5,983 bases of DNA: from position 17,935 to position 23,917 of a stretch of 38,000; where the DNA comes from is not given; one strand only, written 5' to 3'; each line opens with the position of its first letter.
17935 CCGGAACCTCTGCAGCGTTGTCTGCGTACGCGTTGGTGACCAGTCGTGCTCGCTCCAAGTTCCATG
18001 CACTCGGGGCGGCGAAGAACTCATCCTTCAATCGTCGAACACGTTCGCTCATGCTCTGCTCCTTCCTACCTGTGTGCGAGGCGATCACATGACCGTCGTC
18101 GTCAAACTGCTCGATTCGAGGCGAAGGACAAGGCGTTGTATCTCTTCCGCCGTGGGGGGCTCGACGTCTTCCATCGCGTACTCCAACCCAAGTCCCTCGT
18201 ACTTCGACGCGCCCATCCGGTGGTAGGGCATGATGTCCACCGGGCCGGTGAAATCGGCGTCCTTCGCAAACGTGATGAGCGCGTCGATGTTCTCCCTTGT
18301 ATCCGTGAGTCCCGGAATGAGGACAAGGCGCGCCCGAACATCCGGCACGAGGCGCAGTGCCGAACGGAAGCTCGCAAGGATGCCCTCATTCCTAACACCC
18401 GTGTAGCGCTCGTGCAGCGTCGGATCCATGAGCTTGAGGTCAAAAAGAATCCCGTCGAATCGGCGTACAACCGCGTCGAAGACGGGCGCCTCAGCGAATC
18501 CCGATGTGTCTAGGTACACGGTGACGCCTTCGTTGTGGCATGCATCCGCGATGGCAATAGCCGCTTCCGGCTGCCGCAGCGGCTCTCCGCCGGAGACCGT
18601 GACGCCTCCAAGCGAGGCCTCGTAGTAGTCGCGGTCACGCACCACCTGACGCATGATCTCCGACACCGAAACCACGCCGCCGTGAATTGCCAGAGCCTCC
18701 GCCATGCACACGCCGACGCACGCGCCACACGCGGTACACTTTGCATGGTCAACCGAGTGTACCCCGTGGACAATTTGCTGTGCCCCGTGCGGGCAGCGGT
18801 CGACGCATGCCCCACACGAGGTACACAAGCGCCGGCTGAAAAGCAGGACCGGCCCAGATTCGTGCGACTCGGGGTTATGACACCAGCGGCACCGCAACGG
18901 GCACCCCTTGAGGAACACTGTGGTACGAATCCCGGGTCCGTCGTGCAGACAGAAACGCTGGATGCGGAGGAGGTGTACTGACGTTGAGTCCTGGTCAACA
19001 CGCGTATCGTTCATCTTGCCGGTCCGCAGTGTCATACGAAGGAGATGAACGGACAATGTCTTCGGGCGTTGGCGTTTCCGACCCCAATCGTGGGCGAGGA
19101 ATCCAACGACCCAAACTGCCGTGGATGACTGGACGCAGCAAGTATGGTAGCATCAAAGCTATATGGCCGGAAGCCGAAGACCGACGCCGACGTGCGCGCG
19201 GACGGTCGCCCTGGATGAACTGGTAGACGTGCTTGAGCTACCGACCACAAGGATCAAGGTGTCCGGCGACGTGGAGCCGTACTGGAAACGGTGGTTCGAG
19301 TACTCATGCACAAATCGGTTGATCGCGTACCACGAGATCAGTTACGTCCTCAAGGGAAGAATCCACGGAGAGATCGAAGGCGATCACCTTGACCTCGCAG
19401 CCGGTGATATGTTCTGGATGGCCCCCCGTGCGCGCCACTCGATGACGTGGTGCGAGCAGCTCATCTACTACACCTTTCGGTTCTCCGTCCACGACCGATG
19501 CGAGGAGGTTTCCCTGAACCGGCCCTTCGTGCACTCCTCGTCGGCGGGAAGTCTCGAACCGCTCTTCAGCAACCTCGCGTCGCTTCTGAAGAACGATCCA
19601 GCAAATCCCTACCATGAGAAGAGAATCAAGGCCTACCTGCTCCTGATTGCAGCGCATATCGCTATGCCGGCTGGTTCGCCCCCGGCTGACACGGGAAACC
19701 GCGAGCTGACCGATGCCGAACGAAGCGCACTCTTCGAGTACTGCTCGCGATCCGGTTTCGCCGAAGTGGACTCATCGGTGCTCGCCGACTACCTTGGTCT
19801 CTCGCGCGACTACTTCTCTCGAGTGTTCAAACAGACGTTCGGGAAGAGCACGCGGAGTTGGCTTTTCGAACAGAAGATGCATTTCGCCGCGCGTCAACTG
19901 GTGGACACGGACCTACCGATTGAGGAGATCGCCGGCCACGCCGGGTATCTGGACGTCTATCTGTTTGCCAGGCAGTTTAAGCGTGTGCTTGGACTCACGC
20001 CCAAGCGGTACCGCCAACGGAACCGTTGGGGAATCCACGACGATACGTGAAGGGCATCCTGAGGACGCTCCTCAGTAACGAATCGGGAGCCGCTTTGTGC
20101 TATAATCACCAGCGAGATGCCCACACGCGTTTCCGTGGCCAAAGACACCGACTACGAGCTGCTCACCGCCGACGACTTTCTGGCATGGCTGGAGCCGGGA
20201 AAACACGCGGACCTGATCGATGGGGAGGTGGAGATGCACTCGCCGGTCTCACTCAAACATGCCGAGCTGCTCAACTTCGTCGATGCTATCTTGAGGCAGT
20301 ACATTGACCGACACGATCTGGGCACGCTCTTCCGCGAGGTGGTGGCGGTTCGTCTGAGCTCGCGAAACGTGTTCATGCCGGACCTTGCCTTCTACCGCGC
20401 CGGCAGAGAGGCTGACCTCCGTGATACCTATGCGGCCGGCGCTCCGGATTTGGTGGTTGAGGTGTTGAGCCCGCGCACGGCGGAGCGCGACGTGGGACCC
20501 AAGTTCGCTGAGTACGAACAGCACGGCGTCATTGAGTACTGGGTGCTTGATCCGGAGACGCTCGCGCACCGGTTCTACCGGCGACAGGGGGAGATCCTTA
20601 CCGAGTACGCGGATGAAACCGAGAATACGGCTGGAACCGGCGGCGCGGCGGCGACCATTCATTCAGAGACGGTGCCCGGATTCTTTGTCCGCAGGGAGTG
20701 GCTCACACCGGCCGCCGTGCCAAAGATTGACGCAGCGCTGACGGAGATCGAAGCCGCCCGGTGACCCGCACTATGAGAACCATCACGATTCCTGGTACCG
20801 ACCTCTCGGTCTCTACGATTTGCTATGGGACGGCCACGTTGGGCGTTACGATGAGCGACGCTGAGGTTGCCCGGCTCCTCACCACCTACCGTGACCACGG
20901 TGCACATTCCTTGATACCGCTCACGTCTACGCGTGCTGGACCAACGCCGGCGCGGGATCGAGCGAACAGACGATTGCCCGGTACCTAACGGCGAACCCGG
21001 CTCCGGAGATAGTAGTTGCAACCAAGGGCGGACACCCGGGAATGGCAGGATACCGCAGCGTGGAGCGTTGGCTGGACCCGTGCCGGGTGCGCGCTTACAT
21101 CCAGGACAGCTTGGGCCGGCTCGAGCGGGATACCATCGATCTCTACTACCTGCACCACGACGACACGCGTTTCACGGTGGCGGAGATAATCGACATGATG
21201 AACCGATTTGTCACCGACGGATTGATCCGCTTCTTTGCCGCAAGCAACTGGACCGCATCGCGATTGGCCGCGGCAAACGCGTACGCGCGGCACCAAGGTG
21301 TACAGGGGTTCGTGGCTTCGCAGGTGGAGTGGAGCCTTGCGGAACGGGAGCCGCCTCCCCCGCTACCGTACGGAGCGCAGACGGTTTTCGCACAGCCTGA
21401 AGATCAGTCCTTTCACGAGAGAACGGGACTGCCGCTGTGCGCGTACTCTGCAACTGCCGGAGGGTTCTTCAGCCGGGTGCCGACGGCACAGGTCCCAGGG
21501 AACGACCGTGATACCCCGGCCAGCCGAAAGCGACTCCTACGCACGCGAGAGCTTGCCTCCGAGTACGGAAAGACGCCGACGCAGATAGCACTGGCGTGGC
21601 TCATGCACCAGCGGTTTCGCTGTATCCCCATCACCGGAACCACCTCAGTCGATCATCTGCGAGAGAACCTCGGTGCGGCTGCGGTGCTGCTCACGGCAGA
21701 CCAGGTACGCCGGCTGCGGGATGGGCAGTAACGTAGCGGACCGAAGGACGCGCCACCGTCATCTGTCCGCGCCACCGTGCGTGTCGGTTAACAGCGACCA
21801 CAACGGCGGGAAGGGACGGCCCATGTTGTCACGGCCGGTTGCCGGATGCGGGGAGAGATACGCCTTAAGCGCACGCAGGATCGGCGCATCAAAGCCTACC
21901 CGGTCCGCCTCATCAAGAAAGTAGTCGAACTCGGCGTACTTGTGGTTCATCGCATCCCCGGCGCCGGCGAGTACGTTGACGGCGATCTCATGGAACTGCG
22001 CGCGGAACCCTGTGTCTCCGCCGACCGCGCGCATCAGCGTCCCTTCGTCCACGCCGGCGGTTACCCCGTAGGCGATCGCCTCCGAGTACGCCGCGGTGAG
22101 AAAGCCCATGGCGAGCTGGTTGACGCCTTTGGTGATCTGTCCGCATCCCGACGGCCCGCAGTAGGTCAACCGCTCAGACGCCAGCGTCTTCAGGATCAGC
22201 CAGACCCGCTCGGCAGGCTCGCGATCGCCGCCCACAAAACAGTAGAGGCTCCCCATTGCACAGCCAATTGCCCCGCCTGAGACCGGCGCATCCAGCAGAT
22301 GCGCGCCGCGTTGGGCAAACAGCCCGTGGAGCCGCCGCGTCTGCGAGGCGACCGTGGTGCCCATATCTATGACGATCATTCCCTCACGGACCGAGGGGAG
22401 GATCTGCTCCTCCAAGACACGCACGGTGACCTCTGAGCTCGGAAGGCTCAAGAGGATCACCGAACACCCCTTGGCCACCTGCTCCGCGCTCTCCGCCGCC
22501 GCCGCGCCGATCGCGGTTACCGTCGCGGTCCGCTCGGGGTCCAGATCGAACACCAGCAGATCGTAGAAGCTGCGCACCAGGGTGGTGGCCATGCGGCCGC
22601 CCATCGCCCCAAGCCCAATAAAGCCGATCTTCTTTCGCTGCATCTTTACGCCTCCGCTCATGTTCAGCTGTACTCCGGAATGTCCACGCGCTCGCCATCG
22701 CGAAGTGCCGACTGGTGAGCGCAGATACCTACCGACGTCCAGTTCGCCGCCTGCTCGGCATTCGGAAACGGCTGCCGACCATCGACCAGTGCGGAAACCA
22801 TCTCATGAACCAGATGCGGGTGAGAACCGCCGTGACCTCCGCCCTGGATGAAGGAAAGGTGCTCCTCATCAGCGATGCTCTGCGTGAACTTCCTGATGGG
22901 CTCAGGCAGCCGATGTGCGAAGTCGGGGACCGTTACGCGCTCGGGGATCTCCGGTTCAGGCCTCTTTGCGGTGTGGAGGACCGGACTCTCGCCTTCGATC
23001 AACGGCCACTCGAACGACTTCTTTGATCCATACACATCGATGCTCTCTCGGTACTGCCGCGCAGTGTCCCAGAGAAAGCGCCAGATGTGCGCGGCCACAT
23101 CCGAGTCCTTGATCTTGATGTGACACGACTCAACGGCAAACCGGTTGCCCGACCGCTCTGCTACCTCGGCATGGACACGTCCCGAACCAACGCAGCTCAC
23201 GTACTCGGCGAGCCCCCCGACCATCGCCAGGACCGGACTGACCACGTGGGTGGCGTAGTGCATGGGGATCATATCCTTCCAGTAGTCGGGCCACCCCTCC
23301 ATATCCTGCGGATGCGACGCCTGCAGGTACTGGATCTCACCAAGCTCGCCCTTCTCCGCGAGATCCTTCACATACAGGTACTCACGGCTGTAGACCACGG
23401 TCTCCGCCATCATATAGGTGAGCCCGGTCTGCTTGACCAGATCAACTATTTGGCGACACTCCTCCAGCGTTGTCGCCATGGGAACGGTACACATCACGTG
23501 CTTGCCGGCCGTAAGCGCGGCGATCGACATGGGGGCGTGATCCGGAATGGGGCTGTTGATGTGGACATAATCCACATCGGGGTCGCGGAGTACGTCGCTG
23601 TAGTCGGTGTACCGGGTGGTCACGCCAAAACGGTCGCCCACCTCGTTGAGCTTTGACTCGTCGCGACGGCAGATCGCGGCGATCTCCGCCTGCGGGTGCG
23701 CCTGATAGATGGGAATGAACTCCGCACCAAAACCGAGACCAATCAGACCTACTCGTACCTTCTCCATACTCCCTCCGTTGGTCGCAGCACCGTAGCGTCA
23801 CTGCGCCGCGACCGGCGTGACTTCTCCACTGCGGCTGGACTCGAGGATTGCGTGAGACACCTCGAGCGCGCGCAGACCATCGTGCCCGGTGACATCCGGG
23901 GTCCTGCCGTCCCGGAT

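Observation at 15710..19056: Divergent glycyl radical enzyme plus activase embedded in a glycan-degradation operon (top candidate)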

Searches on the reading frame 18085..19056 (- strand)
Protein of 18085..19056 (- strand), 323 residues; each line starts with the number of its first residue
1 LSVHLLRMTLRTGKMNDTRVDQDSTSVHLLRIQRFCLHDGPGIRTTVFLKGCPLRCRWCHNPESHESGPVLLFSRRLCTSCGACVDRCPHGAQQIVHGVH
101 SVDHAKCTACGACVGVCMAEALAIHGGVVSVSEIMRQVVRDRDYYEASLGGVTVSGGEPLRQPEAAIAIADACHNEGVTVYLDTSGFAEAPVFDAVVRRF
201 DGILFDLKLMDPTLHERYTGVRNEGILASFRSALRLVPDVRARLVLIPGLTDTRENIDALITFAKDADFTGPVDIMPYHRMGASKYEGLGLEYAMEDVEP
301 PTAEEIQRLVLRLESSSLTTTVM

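Call 8: search_protein_families(library=pfam, proteins=[window:18085-19056:-])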
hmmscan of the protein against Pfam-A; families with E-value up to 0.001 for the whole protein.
window:18085-19056:- (323 aa): 11 families
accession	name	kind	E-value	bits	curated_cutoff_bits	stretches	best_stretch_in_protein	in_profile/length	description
PF04055.27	Radical_SAM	-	2.2e-12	47.9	29.5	1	48-256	3-161/166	Radical SAM superfamily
PF00037.32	Fer4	-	4.1e-11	42.6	21.1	2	77-92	7-22/24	4Fe-4S binding domain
PF13353.11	Fer4_12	-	2.9e-10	41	22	1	39-68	2-31/137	4Fe-4S single cluster domain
PF13237.11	Fer4_10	-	1.6e-08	34.8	25.5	1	74-117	5-52/53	4Fe-4S dicluster domain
PF12837.12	Fer4_6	-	8.3e-08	32.3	25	0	73-92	4-23/24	4Fe-4S binding domain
PF13187.11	Fer4_9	-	4.6e-07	30.2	27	1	78-121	2-51/52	4Fe-4S dicluster domain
PF13484.11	Fer4_16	-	2.5e-06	28.6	30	0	78-92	2-16/66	4Fe-4S double cluster binding domain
PF12797.12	Fer4_2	-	3.3e-06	27.1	24.5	0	101-118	4-21/22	4Fe-4S binding domain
PF12838.12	Fer4_7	-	3.7e-06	27.7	27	1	78-121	2-52/52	4Fe-4S dicluster domain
PF14697.11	Fer4_21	-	1.2e-05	25.8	35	1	76-118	6-52/59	4Fe-4S dicluster domain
PF13183.11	Fer4_8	-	0.00035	21.5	27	0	105-130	3-16/68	4Fe-4S dicluster domain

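Call 9: search_protein_families(library=ncbifam, proteins=[window:18085-19056:-])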
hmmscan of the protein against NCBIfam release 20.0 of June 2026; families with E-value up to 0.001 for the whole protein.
window:18085-19056:- (323 aa): 47 families (the best 25 are shown)
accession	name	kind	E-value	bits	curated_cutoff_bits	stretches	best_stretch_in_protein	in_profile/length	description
TIGR02494.1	PFLE_PFLC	subfamily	3.7e-92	308.7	174.35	1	31-313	3-289/293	glycyl-radical enzyme activating protein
NF043069.1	T4HPD_activ_SAM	equivalog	5.3e-89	298.5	425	1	29-318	4-293/299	trans-4-hydroxy-L-proline dehydratase activase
TIGR04395.1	cutC_activ_rSAM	equivalog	5.2e-82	275.6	360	1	27-322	5-306/309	choline TMA-lyase-activating enzyme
NF048010.1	SfplDhtActHpsHDes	equivalog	1.3e-76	257.3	430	1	28-309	7-294/298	(2S)-3-sulfopropanediol dehydratase activating enzyme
NF033719.1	ind_deCO2_activ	equivalog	1.6e-73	247.6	425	1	30-318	4-298/302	indoleacetate decarboxylase activase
NF033717.2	HPDL_rSAM_activ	equivalog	2.4e-67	227.4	420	1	28-309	5-292/311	4-hydroxyphenylacetate decarboxylase activase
TIGR04003.1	rSAM_BssD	equivalog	2.1e-66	224.2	496.45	1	31-318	5-301/314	[benzylsuccinate synthase]-activating enzyme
NF048008.1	SfplDhtActHpfHKleb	equivalog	1.8e-65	221.2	500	1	29-299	2-279/308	(2S)-3-sulfopropanediol dehydratase activating enzyme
TIGR02493.1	PFLA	equivalog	8.4e-56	189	231.75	2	126-309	43-228/235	pyruvate formate-lyase-activating protein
NF007483.0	PRK10076.1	equivalog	4.9e-52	176.9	326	2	105-318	71-286/292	[formate-C-acetyltransferase]-activating enzyme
TIGR04041.1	activase_YjjW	hypoth_equivalog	3.8e-47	161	250.2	1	31-286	6-246/276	YjjW family glycine radical enzyme activase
NF008356.0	PRK11145.1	equivalog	5.6e-46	156.8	375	2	124-315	45-239/246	pyruvate formate lyase 1-activating protein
TIGR02495.1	NrdG2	equivalog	1.6e-12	47.2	131.15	2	33-64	6-38/193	anaerobic ribonucleoside-triphosphate reductase activating protein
TIGR04349.1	rSAM_QueE_gams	hypoth_equivalog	2.6e-11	43.6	300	1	107-199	26-111/210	7-carboxy-7-deazaguanine synthase QueE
TIGR02491.1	NrdG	equivalog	3.5e-11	43.3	126.1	1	31-66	4-39/154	anaerobic ribonucleoside-triphosphate reductase activating protein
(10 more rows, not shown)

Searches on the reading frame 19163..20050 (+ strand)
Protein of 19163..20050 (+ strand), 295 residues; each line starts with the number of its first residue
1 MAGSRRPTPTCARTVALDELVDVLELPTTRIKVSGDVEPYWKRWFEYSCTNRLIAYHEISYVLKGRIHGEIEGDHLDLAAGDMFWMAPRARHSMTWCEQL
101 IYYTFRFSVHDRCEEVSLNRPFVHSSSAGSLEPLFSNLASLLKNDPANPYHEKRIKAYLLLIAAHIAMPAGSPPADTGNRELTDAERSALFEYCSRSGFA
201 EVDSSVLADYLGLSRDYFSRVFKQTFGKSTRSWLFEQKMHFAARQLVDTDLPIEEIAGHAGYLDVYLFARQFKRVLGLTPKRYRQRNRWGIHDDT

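Call 8: search_protein_families(library=pfam, proteins=[window:19163-20050:+])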
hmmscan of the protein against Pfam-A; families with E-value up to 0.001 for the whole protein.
window:19163-20050:+ (295 aa): 4 families
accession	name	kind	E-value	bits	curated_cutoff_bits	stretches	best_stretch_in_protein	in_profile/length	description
PF12833.13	HTH_18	-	9e-21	74.4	33.6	1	207-286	1-80/80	Helix-turn-helix domain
PF00165.29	HTH_AraC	-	6.8e-19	68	26.6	2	248-285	6-42/42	Bacterial regulatory helix-turn-helix proteins, AraC family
PF07883.17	Cupin_2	-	3.2e-05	24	27.2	1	56-95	18-57/70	Cupin domain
PF02311.25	AraC_binding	-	0.00082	19.6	21.1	0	55-151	22-123/135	AraC-like ligand binding domain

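Call 9: search_protein_families(library=ncbifam, proteins=[window:19163-20050:+])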
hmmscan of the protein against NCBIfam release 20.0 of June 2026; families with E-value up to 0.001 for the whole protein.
window:19163-20050:+ (295 aa): 25 families
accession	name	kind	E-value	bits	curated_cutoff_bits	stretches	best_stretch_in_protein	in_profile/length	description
NF047455.1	TF_Staph_AryK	equivalog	1.5e-13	49.9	850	1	176-288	148-260/759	transcriptional regulator AryK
NF006902.0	PRK09393.1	equivalog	7.2e-13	48.4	425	1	188-287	223-322/327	transcriptional regulator FtrA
NF007860.0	PRK10572.1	equivalog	1e-12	47.6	208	1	177-288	175-286/292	arabinose operon transcriptional regulator AraC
NF007633.0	PRK10296.1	equivalog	6e-12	45.6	264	1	199-286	187-274/280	transcriptional regulator ChbR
NF047788.1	TransRegPocR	equivalog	2.5e-11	43.4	500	1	199-287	203-291/296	transcriptional regulator PocR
NF049932.1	TranspRegBtr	equivalog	5.9e-11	41.6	900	1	199-288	178-267/531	bacillibactin transport transcriptional regulator Btr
TIGR02297.1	HpaA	equivalog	6.6e-10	38.7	274.65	1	208-286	209-287/287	4-hydroxyphenylacetate catabolism regulatory protein HpaA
TIGR04094.1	adjacent_YSIRK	equivalog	4e-09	35.9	200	1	203-284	303-383/383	YSIRK-targeted surface antigen transcriptional regulator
NF012144.2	ramA_TF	equivalog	5.7e-09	36.4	180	1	207-287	27-107/108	RamA family antibiotic efflux transcriptional regulator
NF049968.1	QhpR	equivalog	5.9e-09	35.5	250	1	200-284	201-284/284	AraC-like transcriptional regulator QhpR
NF007584.0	PRK10219.1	equivalog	3.5e-08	33.8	174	1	205-286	25-106/107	superoxide response transcriptional regulator SoxS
NF050186.1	TransRegGliRPseudo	equivalog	3.1e-07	30.1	570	1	210-288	261-338/338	AraC family transcriptional regulator GliR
NF007243.0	PRK09685.1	equivalog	5.6e-07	29.3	199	1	205-287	219-302/303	transcriptional regulator FeaR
NF010028.0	PRK13503.1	equivalog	7e-07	28.9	288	1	184-287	170-273/278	HTH-type transcriptional activator RhaS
NF040475.1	chlor_reg_RclR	equivalog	2.3e-06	27.1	400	1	206-287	198-279/284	reactive chlorine-specific transcriptional regulator RclR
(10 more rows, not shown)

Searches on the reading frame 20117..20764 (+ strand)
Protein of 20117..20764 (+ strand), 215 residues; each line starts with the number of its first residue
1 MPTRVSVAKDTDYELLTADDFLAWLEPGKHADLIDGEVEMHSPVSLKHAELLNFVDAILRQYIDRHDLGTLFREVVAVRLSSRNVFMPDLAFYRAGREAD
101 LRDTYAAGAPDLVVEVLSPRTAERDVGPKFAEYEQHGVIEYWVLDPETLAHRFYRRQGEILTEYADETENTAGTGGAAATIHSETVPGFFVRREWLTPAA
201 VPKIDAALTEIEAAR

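Call 28: search_protein_families(library=pfam, proteins=[window:20117-20764:+], max_evalue=0.001)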
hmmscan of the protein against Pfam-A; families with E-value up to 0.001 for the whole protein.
window:20117-20764:+ (215 aa): 1 family
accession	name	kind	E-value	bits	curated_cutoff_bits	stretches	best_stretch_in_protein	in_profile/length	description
PF05685.18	Uma2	-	8.6e-30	103.9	27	1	19-164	2-151/172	Putative restriction endonuclease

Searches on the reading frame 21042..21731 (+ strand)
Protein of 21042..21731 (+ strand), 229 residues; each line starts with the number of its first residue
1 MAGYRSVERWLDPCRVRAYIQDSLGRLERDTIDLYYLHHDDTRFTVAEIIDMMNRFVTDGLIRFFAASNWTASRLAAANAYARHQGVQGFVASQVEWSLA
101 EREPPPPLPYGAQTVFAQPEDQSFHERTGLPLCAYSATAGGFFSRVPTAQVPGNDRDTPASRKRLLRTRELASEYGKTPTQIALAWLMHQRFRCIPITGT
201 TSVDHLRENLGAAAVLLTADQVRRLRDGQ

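Call 28: search_protein_families(library=pfam, proteins=[window:21042-21731:+], max_evalue=0.001)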
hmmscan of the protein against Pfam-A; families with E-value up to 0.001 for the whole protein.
window:21042-21731:+ (229 aa): 1 family
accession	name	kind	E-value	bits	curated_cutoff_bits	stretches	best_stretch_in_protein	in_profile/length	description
PF00248.27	Aldo_ket_red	-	7.2e-36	124.2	24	1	15-226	86-287/291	Aldo/keto reductase family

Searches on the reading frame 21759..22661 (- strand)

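Call 28: search_protein_families(library=pfam, proteins=[window:21759-22661:-], max_evalue=0.001)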
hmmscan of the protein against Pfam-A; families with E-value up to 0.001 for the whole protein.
window:21759-22661:- (300 aa): 4 families
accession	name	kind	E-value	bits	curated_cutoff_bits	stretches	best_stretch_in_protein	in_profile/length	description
PF03446.21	NAD_binding_2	-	1.1e-38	133.2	21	1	11-167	1-159/161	NAD binding domain of 6-phosphogluconate dehydrogenase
PF02826.25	2-Hacid_dh_C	-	6.5e-09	35.8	25.1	1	5-101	32-127/178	D-isomer specific 2-hydroxyacid dehydrogenase, NAD binding domain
PF03807.23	F420_oxidored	-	1.5e-07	32.3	21.6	1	11-100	1-91/94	NADP oxidoreductase coenzyme F420-dependent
PF14833.11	NAD_binding_11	-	1.5e-06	28.9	30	1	172-266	1-99/122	NAD-binding of NADP-dependent 3-hydroxyisobutyrate dehydrogenase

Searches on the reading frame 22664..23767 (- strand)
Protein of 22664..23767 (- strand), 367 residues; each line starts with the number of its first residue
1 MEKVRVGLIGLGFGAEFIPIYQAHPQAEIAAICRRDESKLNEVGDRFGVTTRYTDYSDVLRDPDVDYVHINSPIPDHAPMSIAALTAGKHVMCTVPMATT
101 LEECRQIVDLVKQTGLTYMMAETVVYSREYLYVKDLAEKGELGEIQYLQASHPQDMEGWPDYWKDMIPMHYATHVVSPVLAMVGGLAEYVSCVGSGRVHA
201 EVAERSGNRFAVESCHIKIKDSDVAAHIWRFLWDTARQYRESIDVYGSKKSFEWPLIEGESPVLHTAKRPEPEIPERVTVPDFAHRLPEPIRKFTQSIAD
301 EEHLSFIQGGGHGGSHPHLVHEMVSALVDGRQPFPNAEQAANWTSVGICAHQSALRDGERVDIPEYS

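Call 28: search_protein_families(library=pfam, proteins=[window:22664-23767:-], max_evalue=0.001)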
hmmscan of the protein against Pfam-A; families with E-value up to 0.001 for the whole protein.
window:22664-23767:- (367 aa): 2 families
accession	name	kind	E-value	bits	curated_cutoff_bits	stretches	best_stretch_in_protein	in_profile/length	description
PF01408.29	GFO_IDH_MocA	-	2.3e-25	90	24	1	4-120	1-118/120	Oxidoreductase family, NAD-binding Rossmann fold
PF22725.1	GFO_IDH_MocA_C3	-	1.4e-05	25.5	27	1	130-252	1-123/124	GFO/IDH/MocA C-terminal domain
